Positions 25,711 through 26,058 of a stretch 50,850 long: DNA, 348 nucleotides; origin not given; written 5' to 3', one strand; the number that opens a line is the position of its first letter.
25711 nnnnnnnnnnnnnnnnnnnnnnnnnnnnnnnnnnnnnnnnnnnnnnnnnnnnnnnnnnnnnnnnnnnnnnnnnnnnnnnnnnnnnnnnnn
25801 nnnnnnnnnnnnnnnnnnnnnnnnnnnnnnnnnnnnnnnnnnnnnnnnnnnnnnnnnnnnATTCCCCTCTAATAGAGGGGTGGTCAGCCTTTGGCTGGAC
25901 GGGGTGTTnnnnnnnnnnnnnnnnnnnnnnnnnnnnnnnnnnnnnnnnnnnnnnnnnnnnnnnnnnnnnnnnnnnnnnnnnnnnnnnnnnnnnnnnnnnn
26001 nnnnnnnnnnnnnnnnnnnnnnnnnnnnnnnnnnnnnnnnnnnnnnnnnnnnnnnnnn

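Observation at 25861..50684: Composite element with conserved flanks around a sequence-variable but always-paired hairpin, co-oriented with the upstream gene: candidate structured RNA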

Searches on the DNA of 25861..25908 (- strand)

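Call 18: search_rna_families(sources=[L015, L074, L013, L038, L094], threshold=evalue, max_evalue=1)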
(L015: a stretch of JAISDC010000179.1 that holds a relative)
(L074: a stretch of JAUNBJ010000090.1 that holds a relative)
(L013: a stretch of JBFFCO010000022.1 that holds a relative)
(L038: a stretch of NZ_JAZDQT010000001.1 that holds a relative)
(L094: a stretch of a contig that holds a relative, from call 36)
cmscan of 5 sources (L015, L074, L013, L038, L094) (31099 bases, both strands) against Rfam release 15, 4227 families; matches with E-value up to 1: 4.
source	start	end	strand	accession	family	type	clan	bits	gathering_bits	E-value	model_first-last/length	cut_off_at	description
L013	936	1070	+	RF01859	Phe_leader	Cis-reg; leader;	-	30.8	55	0.19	1-125/125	no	Phenylalanine leader peptide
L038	5090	5217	-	RF02452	ncr1575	Gene; sRNA;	-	30.3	60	0.94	1-212/212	no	Bacillus sRNA ncr1575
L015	2351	2444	+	RF03206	mir-3102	Gene; miRNA;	-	27.1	61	0.9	1-104/104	no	mir-3102 microRNA precursor family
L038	4615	4673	-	RF02056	STnc390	Gene; sRNA;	-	24.4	50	0.3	1-60/60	no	Salmonella sRNA STnc390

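Call 32: build_rna_model(alignment_id=A1, structure=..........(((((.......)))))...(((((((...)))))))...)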
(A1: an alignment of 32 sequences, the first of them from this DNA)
Model R1 built from alignment A1 (32 sequences, 50 columns); structure: as given.
model positions 46; base pairs 12; branch points 1; effective number of sequences 5.31; information 1.197 bits per position. Calibrated on 0.2 Mb of random sequence (short: E-values are rough).
structure used (alignment columns):
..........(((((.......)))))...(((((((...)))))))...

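Call 34: search_with_rna_model(model_id=R1, source=window, filters=off, max_evalue=10, show_alignments=6)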
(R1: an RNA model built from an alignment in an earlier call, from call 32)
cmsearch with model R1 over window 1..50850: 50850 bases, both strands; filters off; matches with E-value up to 10: 34.
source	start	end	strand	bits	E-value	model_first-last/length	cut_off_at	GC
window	25861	25908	-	59.7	1.1e-12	1-46/46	no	0.56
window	46438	46496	-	52.8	4.7e-11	1-46/46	no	0.64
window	50651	50687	+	37.3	2.4e-07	10-46/46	no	0.51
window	25864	25880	+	18.8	0.0062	27-43/46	no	0.59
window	50668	50684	-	18.8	0.0062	27-43/46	no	0.59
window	46441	46457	+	18.3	0.0082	27-43/46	no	0.59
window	50612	50638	+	16.6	0.021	1-46/46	no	0.52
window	47022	47048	-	15.3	0.042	1-46/46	no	0.56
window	41480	41500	+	9.3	1.1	1-46/46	no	0.43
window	32522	32562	+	9.3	1.2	1-46/46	no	0.63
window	46406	46436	+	8.8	1.5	1-46/46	no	0.77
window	8034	8050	+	8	2.3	27-43/46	no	0.82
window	20269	20320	+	7.6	2.9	1-46/46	no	0.46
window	11895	11911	+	7.6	3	27-43/46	no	0.88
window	17339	17372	+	7.3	3.4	1-46/46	no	0.62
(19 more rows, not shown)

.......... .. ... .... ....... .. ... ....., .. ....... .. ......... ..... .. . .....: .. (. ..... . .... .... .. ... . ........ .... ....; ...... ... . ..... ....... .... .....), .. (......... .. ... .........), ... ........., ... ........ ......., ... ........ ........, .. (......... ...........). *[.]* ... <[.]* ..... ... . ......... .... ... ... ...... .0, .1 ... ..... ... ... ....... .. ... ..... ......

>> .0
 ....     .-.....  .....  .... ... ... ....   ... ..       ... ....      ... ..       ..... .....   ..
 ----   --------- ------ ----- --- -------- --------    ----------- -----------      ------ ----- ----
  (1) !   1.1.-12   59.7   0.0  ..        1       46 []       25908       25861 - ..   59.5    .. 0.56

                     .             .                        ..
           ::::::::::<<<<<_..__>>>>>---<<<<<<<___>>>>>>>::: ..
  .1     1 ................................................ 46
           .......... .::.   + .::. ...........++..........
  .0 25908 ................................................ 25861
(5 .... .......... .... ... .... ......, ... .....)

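Call 35: search_with_rna_model(model_id=R1, sources=[L001, L002, L003, L004, L005, L006, L007, L008, L009, L010, L011, L012, L013, L014, L015, L016, L017, L018, L019, L020, L021, L022, L023, L024, L025, L026, L027, L028, L029, L030, L031, L032, L033, L034, L035, L036, L037, L038, L039, L040, L041, L042, L043, L044, L045, L046, L047, L048, L049, L050, L051, L052, L053, L054, L055, L056, L057, L058, L059, L060], max_evalue=0.01)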
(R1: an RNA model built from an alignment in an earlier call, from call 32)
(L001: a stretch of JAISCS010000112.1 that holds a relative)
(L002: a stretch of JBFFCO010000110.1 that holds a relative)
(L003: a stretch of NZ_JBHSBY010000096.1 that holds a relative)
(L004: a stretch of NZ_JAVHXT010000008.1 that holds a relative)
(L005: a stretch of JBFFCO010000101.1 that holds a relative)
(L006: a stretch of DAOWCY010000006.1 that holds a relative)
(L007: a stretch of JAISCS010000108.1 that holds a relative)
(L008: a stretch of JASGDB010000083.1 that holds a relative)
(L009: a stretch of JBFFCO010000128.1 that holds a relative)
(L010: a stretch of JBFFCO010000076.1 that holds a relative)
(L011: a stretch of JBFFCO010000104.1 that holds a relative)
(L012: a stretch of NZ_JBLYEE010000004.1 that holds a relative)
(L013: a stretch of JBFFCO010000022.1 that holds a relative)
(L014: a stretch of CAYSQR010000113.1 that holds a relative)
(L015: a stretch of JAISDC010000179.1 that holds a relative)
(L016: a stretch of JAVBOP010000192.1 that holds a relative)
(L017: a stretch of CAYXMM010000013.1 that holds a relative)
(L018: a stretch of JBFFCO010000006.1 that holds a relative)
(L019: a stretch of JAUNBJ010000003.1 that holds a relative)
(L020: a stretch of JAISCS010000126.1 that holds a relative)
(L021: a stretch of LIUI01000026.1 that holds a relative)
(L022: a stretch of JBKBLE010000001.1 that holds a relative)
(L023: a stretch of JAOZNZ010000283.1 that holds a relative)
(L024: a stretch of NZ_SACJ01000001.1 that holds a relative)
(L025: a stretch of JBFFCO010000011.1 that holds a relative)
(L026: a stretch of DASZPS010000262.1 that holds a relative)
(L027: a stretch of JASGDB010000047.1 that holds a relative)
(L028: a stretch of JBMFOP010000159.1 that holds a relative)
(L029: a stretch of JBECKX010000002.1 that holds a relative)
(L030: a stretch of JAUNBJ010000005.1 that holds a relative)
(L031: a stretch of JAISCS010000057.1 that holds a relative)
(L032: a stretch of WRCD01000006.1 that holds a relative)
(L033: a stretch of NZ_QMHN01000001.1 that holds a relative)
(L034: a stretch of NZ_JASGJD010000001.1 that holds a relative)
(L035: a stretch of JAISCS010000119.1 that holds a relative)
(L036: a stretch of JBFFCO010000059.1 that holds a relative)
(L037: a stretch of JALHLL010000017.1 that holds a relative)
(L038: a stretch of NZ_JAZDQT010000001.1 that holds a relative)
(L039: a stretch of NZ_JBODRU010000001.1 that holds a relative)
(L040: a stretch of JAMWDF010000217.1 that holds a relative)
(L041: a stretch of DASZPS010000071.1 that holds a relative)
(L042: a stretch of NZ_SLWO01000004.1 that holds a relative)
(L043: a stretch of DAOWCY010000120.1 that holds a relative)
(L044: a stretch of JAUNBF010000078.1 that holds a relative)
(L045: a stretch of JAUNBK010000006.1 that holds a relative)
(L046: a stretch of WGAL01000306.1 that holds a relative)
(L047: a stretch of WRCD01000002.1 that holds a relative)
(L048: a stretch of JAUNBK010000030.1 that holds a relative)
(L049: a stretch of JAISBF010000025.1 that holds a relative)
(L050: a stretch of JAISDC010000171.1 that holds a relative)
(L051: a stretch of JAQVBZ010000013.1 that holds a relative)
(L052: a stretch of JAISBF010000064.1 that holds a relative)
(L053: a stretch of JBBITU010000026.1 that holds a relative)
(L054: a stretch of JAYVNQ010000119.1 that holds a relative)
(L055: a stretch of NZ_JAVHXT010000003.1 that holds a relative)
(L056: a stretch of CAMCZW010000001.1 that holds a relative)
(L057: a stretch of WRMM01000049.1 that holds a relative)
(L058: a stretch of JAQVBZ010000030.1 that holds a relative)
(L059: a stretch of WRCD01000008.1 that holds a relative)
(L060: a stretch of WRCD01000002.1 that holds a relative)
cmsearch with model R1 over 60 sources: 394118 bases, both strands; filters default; matches with E-value up to 0.01: 138.
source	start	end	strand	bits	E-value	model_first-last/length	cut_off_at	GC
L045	2432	2477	-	70.2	2.7e-14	1-46/46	no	0.61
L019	4101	4146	-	70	3e-14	1-46/46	no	0.61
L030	7921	7966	+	70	3e-14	1-46/46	no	0.61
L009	1422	1467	-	69.2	4.5e-14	1-46/46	no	0.63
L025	176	221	+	68.8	5.7e-14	1-46/46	no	0.61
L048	4037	4083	+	67.1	1.4e-13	1-46/46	no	0.62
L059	2593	2638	-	66.4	2.1e-13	1-46/46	no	0.59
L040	3227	3272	+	65.5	3.5e-13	1-46/46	no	0.54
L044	2679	2722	+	65.5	3.5e-13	1-46/46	no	0.64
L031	575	618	+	65.2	4.1e-13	1-46/46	no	0.68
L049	355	398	+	65.2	4.1e-13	1-46/46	no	0.68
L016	7626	7673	+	65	4.6e-13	1-46/46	no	0.56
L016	7815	7862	+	65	4.6e-13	1-46/46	no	0.56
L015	2413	2456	+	64.7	5.4e-13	1-46/46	no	0.7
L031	667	711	-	64.2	7.1e-13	1-46/46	no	0.67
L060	2884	2927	-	64.1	7.5e-13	1-46/46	no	0.66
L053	1398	1443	-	64.1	7.5e-13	1-46/46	no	0.63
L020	3810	3853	+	64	7.8e-13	1-46/46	no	0.7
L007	1313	1357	-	64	7.9e-13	1-46/46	no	0.67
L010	1973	2020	+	63.9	8.2e-13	1-46/46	no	0.62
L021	6927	6970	-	63.8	8.8e-13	1-46/46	no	0.57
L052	1303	1347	+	63.6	9.8e-13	1-46/46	no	0.64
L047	6215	6261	+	63.1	1.3e-12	1-46/46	no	0.62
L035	6731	6775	+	63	1.4e-12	1-46/46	no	0.71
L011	206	254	+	62.8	1.6e-12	1-46/46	no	0.59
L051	5246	5289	-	62.2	2.1e-12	1-46/46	no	0.59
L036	132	180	+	62.2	2.1e-12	1-46/46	no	0.61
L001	1838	1882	-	61.9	2.5e-12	1-46/46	no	0.67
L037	5019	5062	-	61.7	2.7e-12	1-46/46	no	0.61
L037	7232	7275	-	61.5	3.1e-12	1-46/46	no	0.61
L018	1032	1080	+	61.2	3.7e-12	1-46/46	no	0.63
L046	4088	4139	-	59.7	8.5e-12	1-46/46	no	0.54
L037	5672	5715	-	59.2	1.1e-11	1-46/46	no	0.66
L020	3731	3775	-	58.5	1.6e-11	1-46/46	no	0.6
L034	5193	5246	-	58.5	1.7e-11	1-46/46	no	0.48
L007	1221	1265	+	58.4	1.7e-11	1-46/46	no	0.69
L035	6654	6698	-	58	2.1e-11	1-46/46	no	0.6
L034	6995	7048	-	58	2.2e-11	1-46/46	no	0.5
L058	6638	6681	+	57.7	2.4e-11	1-46/46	no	0.64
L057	1348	1397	-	57.4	3e-11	1-46/46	no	0.64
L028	2330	2374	-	57.4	3e-11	1-46/46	no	0.53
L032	5263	5314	-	56.8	4e-11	1-46/46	no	0.62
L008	5733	5790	+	56.6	4.7e-11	1-46/46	no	0.4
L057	928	979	+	56.2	5.8e-11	1-46/46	no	0.63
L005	2258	2305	-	56.1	5.9e-11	1-46/46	no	0.6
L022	6159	6215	+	55.8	7.3e-11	1-46/46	no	0.35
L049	279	320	-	55.6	8e-11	1-46/46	no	0.64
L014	4073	4126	+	55.4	9.1e-11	1-46/46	no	0.41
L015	2337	2378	-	54.4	1.5e-10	1-46/46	no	0.69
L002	2167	2214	-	54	1.9e-10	1-46/46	no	0.6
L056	7144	7185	+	53.9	2.1e-10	1-46/46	no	0.62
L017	1842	1884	-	53.5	2.5e-10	1-46/46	no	0.58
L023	1055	1096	+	53.1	3.1e-10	1-46/46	no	0.62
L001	7944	7987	+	52.8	3.7e-10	1-46/46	no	0.66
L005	162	220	-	52.7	3.8e-10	1-46/46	no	0.64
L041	516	557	+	52.6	4e-10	1-46/46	no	0.67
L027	4193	4247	+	51.9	5.9e-10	1-46/46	no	0.58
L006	1718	1785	-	51.7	6.8e-10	1-46/46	no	0.6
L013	1163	1238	-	51.6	7e-10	1-46/46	no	0.51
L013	4616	4691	-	51.5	7.5e-10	1-46/46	no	0.49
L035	6779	6822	-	49.8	1.9e-09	1-46/46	no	0.68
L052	1227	1268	-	49.5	2.2e-09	1-46/46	no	0.67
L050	4402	4443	-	49.5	2.3e-09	1-46/46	no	0.67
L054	6029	6072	-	49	3e-09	1-46/46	no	0.55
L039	1603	1656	+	48.3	4.5e-09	1-46/46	no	0.44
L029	272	338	+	47.4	7.2e-09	1-46/46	no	0.55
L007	1143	1187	-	47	9e-09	1-46/46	no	0.67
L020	6146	6190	-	47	9e-09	1-46/46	no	0.67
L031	91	135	+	47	9e-09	1-46/46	no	0.67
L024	5923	5962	+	46.8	1e-08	1-46/46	no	0.55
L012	6369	6408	-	46.3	1.3e-08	1-46/46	no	0.57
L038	4546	4585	+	46.3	1.3e-08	1-46/46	no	0.57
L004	104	143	-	45.8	1.7e-08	1-46/46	no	0.57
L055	7805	7844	-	45.8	1.7e-08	1-46/46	no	0.57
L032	7324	7369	-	45.8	1.7e-08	1-46/46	no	0.59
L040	3574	3620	-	45.7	1.8e-08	1-46/46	no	0.55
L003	4409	4448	-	45.3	2.3e-08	1-46/46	no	0.6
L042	5030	5069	+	45.3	2.3e-08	1-46/46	no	0.6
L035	7550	7594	-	45.2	2.4e-08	1-46/46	no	0.64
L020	368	413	+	45.1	2.6e-08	1-46/46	no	0.67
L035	5909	5954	+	45.1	2.6e-08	1-46/46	no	0.67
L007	1049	1094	+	45.1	2.6e-08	1-46/46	no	0.65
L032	7391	7432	+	44.1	4.3e-08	1-46/46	no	0.6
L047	6310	6356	-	43.5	6e-08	1-46/46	no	0.57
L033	160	199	+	42.3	1.2e-07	1-46/46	no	0.55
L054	5632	5675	-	42.3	1.2e-07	1-46/46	no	0.52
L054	5830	5873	-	42.3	1.2e-07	1-46/46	no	0.52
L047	1919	1967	-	41.7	1.7e-07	1-46/46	no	0.63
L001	2122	2165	+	41.4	1.9e-07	1-46/46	no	0.73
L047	1005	1045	+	41.2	2.2e-07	1-46/46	no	0.59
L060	3312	3351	+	41.1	2.3e-07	1-46/46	no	0.65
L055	7755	7794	+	40.9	2.5e-07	1-46/46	no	0.62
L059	7501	7549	+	40.5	3.2e-07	1-46/46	no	0.65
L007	4840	4885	+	40.3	3.6e-07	1-46/46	no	0.67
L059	2664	2708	+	40.2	3.8e-07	1-46/46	no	0.62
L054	5063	5106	-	39.9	4.3e-07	1-46/46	no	0.5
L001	7866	7908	-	39.8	4.8e-07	1-46/46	no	0.74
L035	166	211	-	39.4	5.9e-07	1-46/46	no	0.67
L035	7436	7477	+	39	7.3e-07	1-46/46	no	0.71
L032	5340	5384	+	38.7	8.5e-07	1-46/46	no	0.6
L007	4762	4806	-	38.2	1.1e-06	1-46/46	no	0.67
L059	4011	4058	-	37.7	1.5e-06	1-46/46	no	0.56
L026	4126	4167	+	37.6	1.6e-06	1-46/46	no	0.64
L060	5013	5057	-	37.2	2e-06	1-46/46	no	0.62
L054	5775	5814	+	36.8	2.4e-06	1-46/46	no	0.6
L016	7876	7925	-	36.7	2.6e-06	1-46/46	no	0.56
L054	5534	5573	+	36.6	2.7e-06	1-46/46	no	0.5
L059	7423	7463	-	36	3.7e-06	1-46/46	no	0.66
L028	2427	2475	+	35.1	6e-06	1-46/46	no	0.53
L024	5973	6012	-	34.6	8e-06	1-46/46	no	0.68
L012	6319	6358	+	34.5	8.5e-06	1-46/46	no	0.65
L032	3150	3198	+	34.5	8.8e-06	1-46/46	no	0.59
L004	54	93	+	34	1.1e-05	1-46/46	no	0.6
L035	5224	5268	-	33.7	1.3e-05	1-46/46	no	0.64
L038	4466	4505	-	33.4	1.5e-05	1-46/46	no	0.65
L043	2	39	+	32.7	2.3e-05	1-46/46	no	0.58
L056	7231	7290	-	30.9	6.3e-05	1-46/46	no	0.6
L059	6361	6402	+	30.8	6.4e-05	1-46/46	no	0.71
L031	746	789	+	30.7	7e-05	1-46/46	no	0.57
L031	16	58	-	30.7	7e-05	1-46/46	no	0.67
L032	3079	3119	-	29.9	0.00011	1-46/46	no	0.63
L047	4331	4376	-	29.2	0.00016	1-46/46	no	0.61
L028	251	291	-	29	0.00018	1-46/46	no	0.46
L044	2402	2450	-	28.9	0.00019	1-46/46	no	0.69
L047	2004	2042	+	28.1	0.00028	1-46/46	no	0.72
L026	4186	4227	-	27.7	0.00036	1-46/46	no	0.69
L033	211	247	-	26.9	0.00055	1-46/46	no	0.62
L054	5973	6012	+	26.9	0.00056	1-46/46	no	0.52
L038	7271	7309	+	26.4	0.00073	1-46/46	no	0.67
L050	3354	3396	+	25.5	0.0012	1-46/46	no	0.67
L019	4179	4220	+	23.5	0.0036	1-46/46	no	0.62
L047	5844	5907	-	23.2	0.0041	1-46/46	no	0.67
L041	576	617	-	22.9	0.0049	1-46/46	no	0.67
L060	110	152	+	22.9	0.005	1-46/46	no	0.56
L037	7167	7204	+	22.3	0.0071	1-46/46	no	0.76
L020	3634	3682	+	21.8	0.0093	1-46/46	no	0.43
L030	7846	7888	-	21.7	0.0096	1-46/46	no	0.63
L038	7513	7551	+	21.7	0.0096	1-46/46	no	0.69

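Call 36: search_with_rna_model(model_id=R1, sources=[L061, L062, L063, L064, L065, L066, L067, L068, L069, L070, L071, L072, L073, L074, L075, L076, L077, L078, L079, L080, L081, L082, L083, L084, L085, L086, L087, L088, L089, L090, L091, L092, L093, L094, L095, L096, L097, L098, L099, L100, L101, L102, L103, L104, L105, L106, L107, L108, L109, L110, L111, L112, L113, L114, L115], max_evalue=0.01)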
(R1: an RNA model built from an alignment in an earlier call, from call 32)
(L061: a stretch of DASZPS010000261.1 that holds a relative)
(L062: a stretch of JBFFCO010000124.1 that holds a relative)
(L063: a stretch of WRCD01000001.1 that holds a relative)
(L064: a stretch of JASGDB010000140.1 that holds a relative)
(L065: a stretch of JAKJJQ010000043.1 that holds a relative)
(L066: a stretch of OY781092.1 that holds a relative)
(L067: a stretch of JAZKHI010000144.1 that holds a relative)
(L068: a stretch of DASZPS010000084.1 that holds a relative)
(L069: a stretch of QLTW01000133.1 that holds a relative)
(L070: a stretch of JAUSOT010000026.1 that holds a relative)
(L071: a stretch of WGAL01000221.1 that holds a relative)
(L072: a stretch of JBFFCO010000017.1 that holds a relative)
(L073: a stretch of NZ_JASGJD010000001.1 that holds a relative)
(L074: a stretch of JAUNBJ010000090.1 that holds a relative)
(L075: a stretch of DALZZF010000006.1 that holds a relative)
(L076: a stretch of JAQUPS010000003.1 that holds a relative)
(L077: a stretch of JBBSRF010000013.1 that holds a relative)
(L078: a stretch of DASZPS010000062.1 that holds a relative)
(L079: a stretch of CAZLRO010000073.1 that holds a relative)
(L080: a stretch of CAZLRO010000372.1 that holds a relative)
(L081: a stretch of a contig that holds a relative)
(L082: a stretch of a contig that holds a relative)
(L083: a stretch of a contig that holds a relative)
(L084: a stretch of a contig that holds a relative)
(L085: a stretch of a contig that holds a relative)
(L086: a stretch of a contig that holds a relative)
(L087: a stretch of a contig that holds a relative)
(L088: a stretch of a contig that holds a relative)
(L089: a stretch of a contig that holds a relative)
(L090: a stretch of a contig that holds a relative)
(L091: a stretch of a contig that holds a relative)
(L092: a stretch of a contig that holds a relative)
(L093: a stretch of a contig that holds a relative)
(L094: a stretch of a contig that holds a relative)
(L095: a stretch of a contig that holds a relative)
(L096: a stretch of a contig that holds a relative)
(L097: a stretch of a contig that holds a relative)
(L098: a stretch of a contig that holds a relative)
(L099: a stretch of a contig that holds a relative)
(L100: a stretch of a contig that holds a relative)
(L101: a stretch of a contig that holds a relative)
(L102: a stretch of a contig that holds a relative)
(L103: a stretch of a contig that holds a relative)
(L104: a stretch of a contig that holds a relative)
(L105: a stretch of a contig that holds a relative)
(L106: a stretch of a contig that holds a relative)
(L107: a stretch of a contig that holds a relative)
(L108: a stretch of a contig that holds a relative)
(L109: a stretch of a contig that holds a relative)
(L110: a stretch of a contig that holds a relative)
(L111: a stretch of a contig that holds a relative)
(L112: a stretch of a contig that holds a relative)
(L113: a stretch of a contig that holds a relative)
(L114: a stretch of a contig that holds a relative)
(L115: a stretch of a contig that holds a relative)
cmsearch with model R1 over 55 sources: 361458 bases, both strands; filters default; matches with E-value up to 0.01: 111.
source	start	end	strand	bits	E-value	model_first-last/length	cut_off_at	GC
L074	3800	3845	-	71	1.6e-14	1-46/46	no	0.59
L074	3941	3986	-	71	1.6e-14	1-46/46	no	0.59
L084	109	154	-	71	1.6e-14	1-46/46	no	0.59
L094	3049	3094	-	69.9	2.8e-14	1-46/46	no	0.59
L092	3227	3272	+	69.1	4.3e-14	1-46/46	no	0.63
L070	40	85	+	68.2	7.3e-14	1-46/46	no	0.57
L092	1230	1276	+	67.9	8.4e-14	1-46/46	no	0.6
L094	3001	3046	-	67.3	1.2e-13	1-46/46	no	0.59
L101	693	738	-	66.6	1.8e-13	1-46/46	no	0.61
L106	4776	4819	+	66.5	1.8e-13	1-46/46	no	0.66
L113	1571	1614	-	65.7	2.8e-13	1-46/46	no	0.68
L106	1179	1222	-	65.5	3.2e-13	1-46/46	no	0.66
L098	585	630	-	65.5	3.2e-13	1-46/46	no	0.59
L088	1804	1847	-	65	4.1e-13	1-46/46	no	0.59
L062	95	140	-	65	4.2e-13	1-46/46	no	0.61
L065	5989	6032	+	64.8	4.6e-13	1-46/46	no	0.57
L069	1143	1188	+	64.2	6.6e-13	1-46/46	no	0.63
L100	3027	3071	+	64.1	6.9e-13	1-46/46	no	0.67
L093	7264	7307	+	64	7.2e-13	1-46/46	no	0.61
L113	548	592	-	63.7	8.6e-13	1-46/46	no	0.69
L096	6545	6589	+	63.5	9.6e-13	1-46/46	no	0.69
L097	719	763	-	63.5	9.6e-13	1-46/46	no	0.67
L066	7548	7595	-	63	1.2e-12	1-46/46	no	0.56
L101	1160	1208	+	59.5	8.5e-12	1-46/46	no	0.55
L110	5886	5937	-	58.8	1.2e-11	1-46/46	no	0.54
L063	1103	1152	-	58.6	1.4e-11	1-46/46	no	0.52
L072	4562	4610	+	57.4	2.8e-11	1-46/46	no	0.63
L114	7412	7471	+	56.5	4.4e-11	1-46/46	no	0.62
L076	7544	7593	+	56.3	5.1e-11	1-46/46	no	0.58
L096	6466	6510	-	56.1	5.6e-11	1-46/46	no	0.64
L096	6713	6756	+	56.1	5.6e-11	1-46/46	no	0.64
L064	3280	3337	-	55.9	6e-11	1-46/46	no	0.4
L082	4076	4129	+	55.8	6.6e-11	1-46/46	no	0.43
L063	7609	7664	+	55.3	8.4e-11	1-46/46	no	0.55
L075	5707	5764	+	55.3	8.6e-11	1-46/46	no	0.4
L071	1554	1614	-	54.8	1.1e-10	1-46/46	no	0.59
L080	2302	2358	-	54.5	1.3e-10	1-46/46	no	0.75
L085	5753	5794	-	54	1.8e-10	1-46/46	no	0.62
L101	1211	1260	+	53.4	2.4e-10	1-46/46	no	0.52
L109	118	186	-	53.2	2.7e-10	1-46/46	no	0.58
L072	7045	7092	+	52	5.1e-10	1-46/46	no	0.6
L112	838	887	-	52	5.1e-10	1-46/46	no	0.58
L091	6912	6971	-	51.8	5.8e-10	1-46/46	no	0.7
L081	2018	2093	-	51.5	6.9e-10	1-46/46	no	0.5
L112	3262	3311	-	51.2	8.1e-10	1-46/46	no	0.58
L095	1497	1572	-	51.2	8.2e-10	1-46/46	no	0.53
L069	414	460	+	51.1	8.6e-10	1-46/46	no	0.57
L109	263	327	+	50.1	1.5e-09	1-46/46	no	0.6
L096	6637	6678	-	49.7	1.9e-09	1-46/46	no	0.69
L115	1026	1065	-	49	2.7e-09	1-46/46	no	0.57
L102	2205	2254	-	48.6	3.3e-09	1-46/46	no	0.62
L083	4935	4982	+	48.1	4.6e-09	1-46/46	no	0.56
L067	5135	5174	-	47.9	5e-09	1-46/46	no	0.57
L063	5678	5723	+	47.8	5.4e-09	1-46/46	no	0.57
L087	6865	6932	-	47.6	6e-09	1-46/46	no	0.59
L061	61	102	-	46.9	8.7e-09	1-46/46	no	0.69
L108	4517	4556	-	46.8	9.2e-09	1-46/46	no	0.55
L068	6708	6749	-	46.5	1.1e-08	1-46/46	no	0.71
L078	3141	3182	-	46.5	1.1e-08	1-46/46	no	0.71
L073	3774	3827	-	46.4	1.1e-08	1-46/46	no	0.52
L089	261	300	+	45.9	1.5e-08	1-46/46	no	0.65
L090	2626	2665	-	45.3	2.1e-08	1-46/46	no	0.6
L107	7395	7434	-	45.3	2.1e-08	1-46/46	no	0.6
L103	1143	1200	-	45.3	2.1e-08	1-46/46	no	0.66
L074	3756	3799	-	44.5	3.3e-08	1-46/46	no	0.61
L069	21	64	-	43.5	5.7e-08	1-46/46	no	0.57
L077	5212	5251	-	43.3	6.1e-08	1-46/46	no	0.6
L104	208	247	+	43.3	6.3e-08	1-46/46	no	0.6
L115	923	962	+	42.3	1.1e-07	1-46/46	no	0.57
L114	6008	6049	+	42.2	1.1e-07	1-46/46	no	0.64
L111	5875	5919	+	41.1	2.1e-07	1-46/46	no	0.69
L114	5449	5494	+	41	2.2e-07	1-46/46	no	0.54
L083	1662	1709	-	41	2.3e-07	1-46/46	no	0.62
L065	5788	5828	-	40.8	2.5e-07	1-46/46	no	0.63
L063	7067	7117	-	40.7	2.6e-07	1-46/46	no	0.59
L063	1178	1222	+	40.3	3.3e-07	1-46/46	no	0.64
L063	7538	7582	-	40.2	3.5e-07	1-46/46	no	0.62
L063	2894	2938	-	39.7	4.5e-07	1-46/46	no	0.58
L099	7801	7840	-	39.6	4.7e-07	1-46/46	no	0.6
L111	5701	5742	-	39.4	5.3e-07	1-46/46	no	0.69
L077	5162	5201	+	37.9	1.2e-06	1-46/46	no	0.62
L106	1794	1839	+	37.5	1.5e-06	1-46/46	no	0.63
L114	483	524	+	36.4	2.8e-06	1-46/46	no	0.6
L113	627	668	+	36.1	3.2e-06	1-46/46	no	0.62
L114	395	453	-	36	3.4e-06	1-46/46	no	0.66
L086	4779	4832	+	35.8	3.8e-06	1-46/46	no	0.43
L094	3489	3528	+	35.5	4.5e-06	1-46/46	no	0.62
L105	1685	1727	-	33.8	1.1e-05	1-46/46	no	0.58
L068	6649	6689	+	33.4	1.4e-05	1-46/46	no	0.71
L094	3450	3488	+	32.3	2.7e-05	1-46/46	no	0.56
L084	1203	1253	-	31.6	3.8e-05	1-46/46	no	0.63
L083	2538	2597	+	31.6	4e-05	1-46/46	no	0.4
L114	5360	5417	-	30.9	5.7e-05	1-46/46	no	0.53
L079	1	57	+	30.5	7.1e-05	12-46/46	5'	0.49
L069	1100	1141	+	30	9.4e-05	1-46/46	no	0.5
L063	7146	7205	+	29.9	0.0001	1-46/46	no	0.58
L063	450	490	+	29.6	0.00012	1-46/46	no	0.71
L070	2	37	+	29.4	0.00013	10-46/46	no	0.56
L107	5153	5192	-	28.7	0.00019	1-46/46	no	0.62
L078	3082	3122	+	28.3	0.00023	1-46/46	no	0.68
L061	2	42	+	28.3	0.00023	1-46/46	no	0.68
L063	1912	1950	+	28.3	0.00023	1-46/46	no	0.69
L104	257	296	-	24.3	0.0021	1-46/46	no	0.65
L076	2348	2396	+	24.2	0.0022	1-46/46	no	0.71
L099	7919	7959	+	24.2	0.0023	1-46/46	no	0.56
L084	184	228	+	23.1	0.0042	1-46/46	no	0.58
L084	1283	1327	+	23.1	0.0042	1-46/46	no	0.58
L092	3033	3074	-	22.5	0.0057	1-46/46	no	0.64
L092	1120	1161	-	22.5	0.0057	1-46/46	no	0.64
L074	3879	3921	+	21.7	0.0088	1-46/46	no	0.63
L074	4020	4062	+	21.7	0.0088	1-46/46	no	0.63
